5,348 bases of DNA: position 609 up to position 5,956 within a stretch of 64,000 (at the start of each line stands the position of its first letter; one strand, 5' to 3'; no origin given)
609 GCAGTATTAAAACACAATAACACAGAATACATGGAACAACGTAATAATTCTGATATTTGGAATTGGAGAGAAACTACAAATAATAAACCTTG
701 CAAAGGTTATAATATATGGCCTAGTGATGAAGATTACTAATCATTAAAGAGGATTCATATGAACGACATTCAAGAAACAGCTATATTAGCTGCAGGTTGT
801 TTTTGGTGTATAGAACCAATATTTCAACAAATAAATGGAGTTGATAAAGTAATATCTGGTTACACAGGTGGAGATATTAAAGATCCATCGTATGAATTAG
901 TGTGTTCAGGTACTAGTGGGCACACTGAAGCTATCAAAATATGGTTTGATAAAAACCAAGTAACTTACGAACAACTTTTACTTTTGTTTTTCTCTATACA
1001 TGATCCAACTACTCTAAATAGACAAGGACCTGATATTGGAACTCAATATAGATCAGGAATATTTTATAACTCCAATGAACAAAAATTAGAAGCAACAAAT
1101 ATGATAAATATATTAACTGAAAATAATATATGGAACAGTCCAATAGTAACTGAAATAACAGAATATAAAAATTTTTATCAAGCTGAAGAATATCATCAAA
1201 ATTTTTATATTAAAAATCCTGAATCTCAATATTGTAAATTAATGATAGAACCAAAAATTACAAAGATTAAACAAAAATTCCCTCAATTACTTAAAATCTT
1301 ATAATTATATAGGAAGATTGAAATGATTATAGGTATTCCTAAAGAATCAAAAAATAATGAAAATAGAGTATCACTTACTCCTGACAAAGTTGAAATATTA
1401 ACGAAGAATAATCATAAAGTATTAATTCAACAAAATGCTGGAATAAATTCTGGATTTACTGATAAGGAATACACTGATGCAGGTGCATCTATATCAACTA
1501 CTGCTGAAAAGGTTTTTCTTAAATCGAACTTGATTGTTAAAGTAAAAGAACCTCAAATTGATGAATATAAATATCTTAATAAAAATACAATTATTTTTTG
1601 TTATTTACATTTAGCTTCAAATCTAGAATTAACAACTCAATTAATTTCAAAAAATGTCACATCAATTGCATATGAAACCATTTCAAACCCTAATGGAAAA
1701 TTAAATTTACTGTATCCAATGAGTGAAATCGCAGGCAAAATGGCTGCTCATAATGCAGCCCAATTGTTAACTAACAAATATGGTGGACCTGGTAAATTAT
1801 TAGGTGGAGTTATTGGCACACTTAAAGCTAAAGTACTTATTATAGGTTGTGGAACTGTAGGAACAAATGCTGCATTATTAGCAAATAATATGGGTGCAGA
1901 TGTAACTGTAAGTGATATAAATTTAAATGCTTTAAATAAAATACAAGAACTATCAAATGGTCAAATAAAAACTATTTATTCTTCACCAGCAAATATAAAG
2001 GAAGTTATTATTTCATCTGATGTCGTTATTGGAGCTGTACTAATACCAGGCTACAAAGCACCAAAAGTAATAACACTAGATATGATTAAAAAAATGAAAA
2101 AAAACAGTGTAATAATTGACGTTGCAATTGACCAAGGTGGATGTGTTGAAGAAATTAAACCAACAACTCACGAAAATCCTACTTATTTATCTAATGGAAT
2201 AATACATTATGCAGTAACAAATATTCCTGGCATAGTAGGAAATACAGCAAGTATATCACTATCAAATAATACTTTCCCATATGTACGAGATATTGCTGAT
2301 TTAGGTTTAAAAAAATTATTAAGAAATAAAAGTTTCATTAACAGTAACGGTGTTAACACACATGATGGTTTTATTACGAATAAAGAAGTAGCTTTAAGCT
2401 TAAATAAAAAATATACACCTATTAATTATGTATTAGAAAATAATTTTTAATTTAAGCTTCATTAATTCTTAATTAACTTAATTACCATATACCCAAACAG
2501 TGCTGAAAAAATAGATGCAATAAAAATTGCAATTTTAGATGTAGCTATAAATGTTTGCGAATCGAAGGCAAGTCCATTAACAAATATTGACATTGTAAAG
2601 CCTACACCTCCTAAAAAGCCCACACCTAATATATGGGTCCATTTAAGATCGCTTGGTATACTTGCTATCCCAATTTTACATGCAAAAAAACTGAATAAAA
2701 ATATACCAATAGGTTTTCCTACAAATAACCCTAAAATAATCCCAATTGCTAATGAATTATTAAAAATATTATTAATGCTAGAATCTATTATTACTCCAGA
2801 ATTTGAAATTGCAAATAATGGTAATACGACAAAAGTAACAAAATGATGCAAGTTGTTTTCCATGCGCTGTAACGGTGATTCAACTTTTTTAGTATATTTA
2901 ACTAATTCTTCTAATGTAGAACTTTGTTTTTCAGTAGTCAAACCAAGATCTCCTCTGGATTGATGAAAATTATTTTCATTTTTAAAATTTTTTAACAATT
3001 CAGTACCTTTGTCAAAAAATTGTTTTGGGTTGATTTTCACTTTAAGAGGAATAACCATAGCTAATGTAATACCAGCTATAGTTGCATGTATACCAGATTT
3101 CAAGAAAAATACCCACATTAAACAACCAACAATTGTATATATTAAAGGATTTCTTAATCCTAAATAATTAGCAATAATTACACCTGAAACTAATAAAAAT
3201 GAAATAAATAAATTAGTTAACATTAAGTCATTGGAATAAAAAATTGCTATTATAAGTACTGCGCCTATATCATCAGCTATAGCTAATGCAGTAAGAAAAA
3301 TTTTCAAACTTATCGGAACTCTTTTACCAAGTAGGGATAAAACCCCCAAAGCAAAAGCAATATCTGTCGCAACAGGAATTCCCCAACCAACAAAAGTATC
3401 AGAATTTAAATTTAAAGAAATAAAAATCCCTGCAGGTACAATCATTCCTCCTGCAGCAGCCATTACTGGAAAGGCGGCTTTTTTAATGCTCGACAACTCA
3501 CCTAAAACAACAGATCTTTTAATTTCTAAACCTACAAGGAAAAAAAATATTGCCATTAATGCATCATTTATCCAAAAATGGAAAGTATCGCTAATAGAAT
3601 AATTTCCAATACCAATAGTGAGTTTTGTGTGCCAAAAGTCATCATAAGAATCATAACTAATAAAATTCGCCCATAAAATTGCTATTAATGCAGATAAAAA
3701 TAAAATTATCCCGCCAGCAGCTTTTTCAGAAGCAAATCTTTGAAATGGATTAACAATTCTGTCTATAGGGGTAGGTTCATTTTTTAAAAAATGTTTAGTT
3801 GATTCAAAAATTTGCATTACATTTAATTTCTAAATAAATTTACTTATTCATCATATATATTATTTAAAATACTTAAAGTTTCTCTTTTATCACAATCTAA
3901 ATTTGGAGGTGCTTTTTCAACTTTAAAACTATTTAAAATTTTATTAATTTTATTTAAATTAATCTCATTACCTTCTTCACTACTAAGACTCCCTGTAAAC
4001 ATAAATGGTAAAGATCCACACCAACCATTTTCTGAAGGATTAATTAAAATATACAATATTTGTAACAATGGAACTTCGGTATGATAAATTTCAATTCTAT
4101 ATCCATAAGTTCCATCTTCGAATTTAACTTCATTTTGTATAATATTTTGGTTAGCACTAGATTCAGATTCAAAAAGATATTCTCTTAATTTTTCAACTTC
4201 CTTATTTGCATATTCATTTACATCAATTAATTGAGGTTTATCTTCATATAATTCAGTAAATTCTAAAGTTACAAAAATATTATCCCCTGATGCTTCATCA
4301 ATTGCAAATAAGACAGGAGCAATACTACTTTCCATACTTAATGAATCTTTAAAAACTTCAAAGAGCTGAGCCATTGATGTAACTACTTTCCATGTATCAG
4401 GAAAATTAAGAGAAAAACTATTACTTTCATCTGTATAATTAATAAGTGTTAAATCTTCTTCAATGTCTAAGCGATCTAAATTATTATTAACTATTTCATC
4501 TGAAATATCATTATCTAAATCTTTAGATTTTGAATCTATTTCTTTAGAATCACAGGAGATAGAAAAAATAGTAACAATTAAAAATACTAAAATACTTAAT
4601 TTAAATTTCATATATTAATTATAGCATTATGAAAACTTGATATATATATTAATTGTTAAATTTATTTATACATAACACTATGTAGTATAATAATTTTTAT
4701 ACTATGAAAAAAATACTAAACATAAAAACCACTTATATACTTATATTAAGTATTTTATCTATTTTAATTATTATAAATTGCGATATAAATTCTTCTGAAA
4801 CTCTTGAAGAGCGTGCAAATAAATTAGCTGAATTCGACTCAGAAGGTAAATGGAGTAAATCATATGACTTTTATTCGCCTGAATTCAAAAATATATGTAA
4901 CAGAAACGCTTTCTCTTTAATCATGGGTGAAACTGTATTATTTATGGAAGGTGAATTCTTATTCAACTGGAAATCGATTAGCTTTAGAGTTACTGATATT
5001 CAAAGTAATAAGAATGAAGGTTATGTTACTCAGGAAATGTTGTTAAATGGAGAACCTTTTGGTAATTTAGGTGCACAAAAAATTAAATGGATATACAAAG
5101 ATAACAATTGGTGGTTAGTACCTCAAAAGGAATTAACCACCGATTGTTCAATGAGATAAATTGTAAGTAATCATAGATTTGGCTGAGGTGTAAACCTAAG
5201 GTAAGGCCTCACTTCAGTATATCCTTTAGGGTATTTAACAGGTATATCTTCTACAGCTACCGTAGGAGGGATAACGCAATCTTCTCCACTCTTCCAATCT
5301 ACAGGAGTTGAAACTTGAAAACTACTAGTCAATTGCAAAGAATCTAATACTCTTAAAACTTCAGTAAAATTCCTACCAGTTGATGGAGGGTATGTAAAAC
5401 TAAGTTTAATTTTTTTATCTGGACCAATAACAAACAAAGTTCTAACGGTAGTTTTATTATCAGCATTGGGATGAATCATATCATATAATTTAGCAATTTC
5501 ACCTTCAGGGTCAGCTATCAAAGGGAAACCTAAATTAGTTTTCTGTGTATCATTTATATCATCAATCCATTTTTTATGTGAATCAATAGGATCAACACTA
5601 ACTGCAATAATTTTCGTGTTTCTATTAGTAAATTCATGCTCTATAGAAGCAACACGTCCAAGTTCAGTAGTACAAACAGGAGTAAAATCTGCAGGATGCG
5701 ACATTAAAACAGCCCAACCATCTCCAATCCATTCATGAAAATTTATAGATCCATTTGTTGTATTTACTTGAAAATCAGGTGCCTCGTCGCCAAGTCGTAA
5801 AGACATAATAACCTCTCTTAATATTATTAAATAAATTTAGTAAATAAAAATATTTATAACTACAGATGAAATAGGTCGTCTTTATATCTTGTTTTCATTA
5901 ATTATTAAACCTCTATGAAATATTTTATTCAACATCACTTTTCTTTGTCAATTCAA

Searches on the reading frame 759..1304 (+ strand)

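Call 36: search_protein_families(library=pfam, max_evalue=0.000001, proteins=[window:759-1304:+])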
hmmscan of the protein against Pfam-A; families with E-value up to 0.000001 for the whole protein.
window:759-1304:+ (181 aa): 1 family
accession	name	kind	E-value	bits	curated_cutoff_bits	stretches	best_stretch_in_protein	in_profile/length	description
PF01625.27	PMSR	-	1e-63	214.6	23.7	1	7-160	1-153/153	Peptide methionine sulfoxide reductase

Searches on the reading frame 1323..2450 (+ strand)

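Call 36: search_protein_families(library=pfam, max_evalue=0.000001, proteins=[window:1323-2450:+])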
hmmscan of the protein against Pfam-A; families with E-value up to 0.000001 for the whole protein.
window:1323-2450:+ (375 aa): 3 families
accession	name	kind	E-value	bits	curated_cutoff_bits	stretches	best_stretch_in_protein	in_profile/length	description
PF01262.27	AlaDh_PNT_C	-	8.4e-72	241.5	23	1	141-354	1-214/214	Alanine dehydrogenase/PNT, C-terminal domain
PF05222.21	AlaDh_PNT_N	-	6.5e-45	153.1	30.4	1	4-137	1-136/136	Alanine dehydrogenase/PNT, N-terminal domain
PF02826.25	2-Hacid_dh_C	-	3.6e-07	30.2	25.1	1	169-268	37-127/178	D-isomer specific 2-hydroxyacid dehydrogenase, NAD binding domain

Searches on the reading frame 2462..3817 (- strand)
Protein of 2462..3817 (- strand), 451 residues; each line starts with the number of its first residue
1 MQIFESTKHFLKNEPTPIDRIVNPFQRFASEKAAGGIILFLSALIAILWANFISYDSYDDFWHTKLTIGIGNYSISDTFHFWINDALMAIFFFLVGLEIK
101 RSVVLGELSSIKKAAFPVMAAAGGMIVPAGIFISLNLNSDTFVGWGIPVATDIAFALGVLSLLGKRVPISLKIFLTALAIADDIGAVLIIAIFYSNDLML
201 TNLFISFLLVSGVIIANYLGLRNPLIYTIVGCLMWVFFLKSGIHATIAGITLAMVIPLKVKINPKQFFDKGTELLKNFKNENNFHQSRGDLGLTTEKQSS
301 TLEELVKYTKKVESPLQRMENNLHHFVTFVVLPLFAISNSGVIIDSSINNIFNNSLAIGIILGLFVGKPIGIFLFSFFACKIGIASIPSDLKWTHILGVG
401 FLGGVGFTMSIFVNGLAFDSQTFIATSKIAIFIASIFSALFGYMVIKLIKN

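Call 36: search_protein_families(library=pfam, max_evalue=0.000001, proteins=[window:2462-3817:-])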
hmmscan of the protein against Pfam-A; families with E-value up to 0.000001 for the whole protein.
window:2462-3817:- (451 aa): 1 family
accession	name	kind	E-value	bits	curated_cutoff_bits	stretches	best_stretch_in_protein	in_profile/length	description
PF06965.17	Na_H_antiport_1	-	1.4e-140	468.9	23.5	1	27-445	2-373/374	Na+/H+ antiporter 1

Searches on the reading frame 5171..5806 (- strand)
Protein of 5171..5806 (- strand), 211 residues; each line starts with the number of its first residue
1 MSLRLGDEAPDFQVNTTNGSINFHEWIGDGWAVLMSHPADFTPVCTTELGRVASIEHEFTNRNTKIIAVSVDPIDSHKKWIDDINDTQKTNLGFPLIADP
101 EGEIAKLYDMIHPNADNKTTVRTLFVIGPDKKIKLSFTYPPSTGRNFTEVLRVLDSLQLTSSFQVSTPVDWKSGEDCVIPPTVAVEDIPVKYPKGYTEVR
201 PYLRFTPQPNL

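Call 36: search_protein_families(library=pfam, max_evalue=0.000001, proteins=[window:5171-5806:-])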
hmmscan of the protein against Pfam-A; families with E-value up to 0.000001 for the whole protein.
window:5171-5806:- (211 aa): 2 families
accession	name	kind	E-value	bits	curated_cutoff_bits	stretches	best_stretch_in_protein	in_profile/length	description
PF00578.27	AhpC-TSA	-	4.8e-32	111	26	1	6-134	2-122/124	AhpC/TSA family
PF08534.16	Redoxin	-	3.5e-13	50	26.6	1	6-149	3-143/148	Redoxin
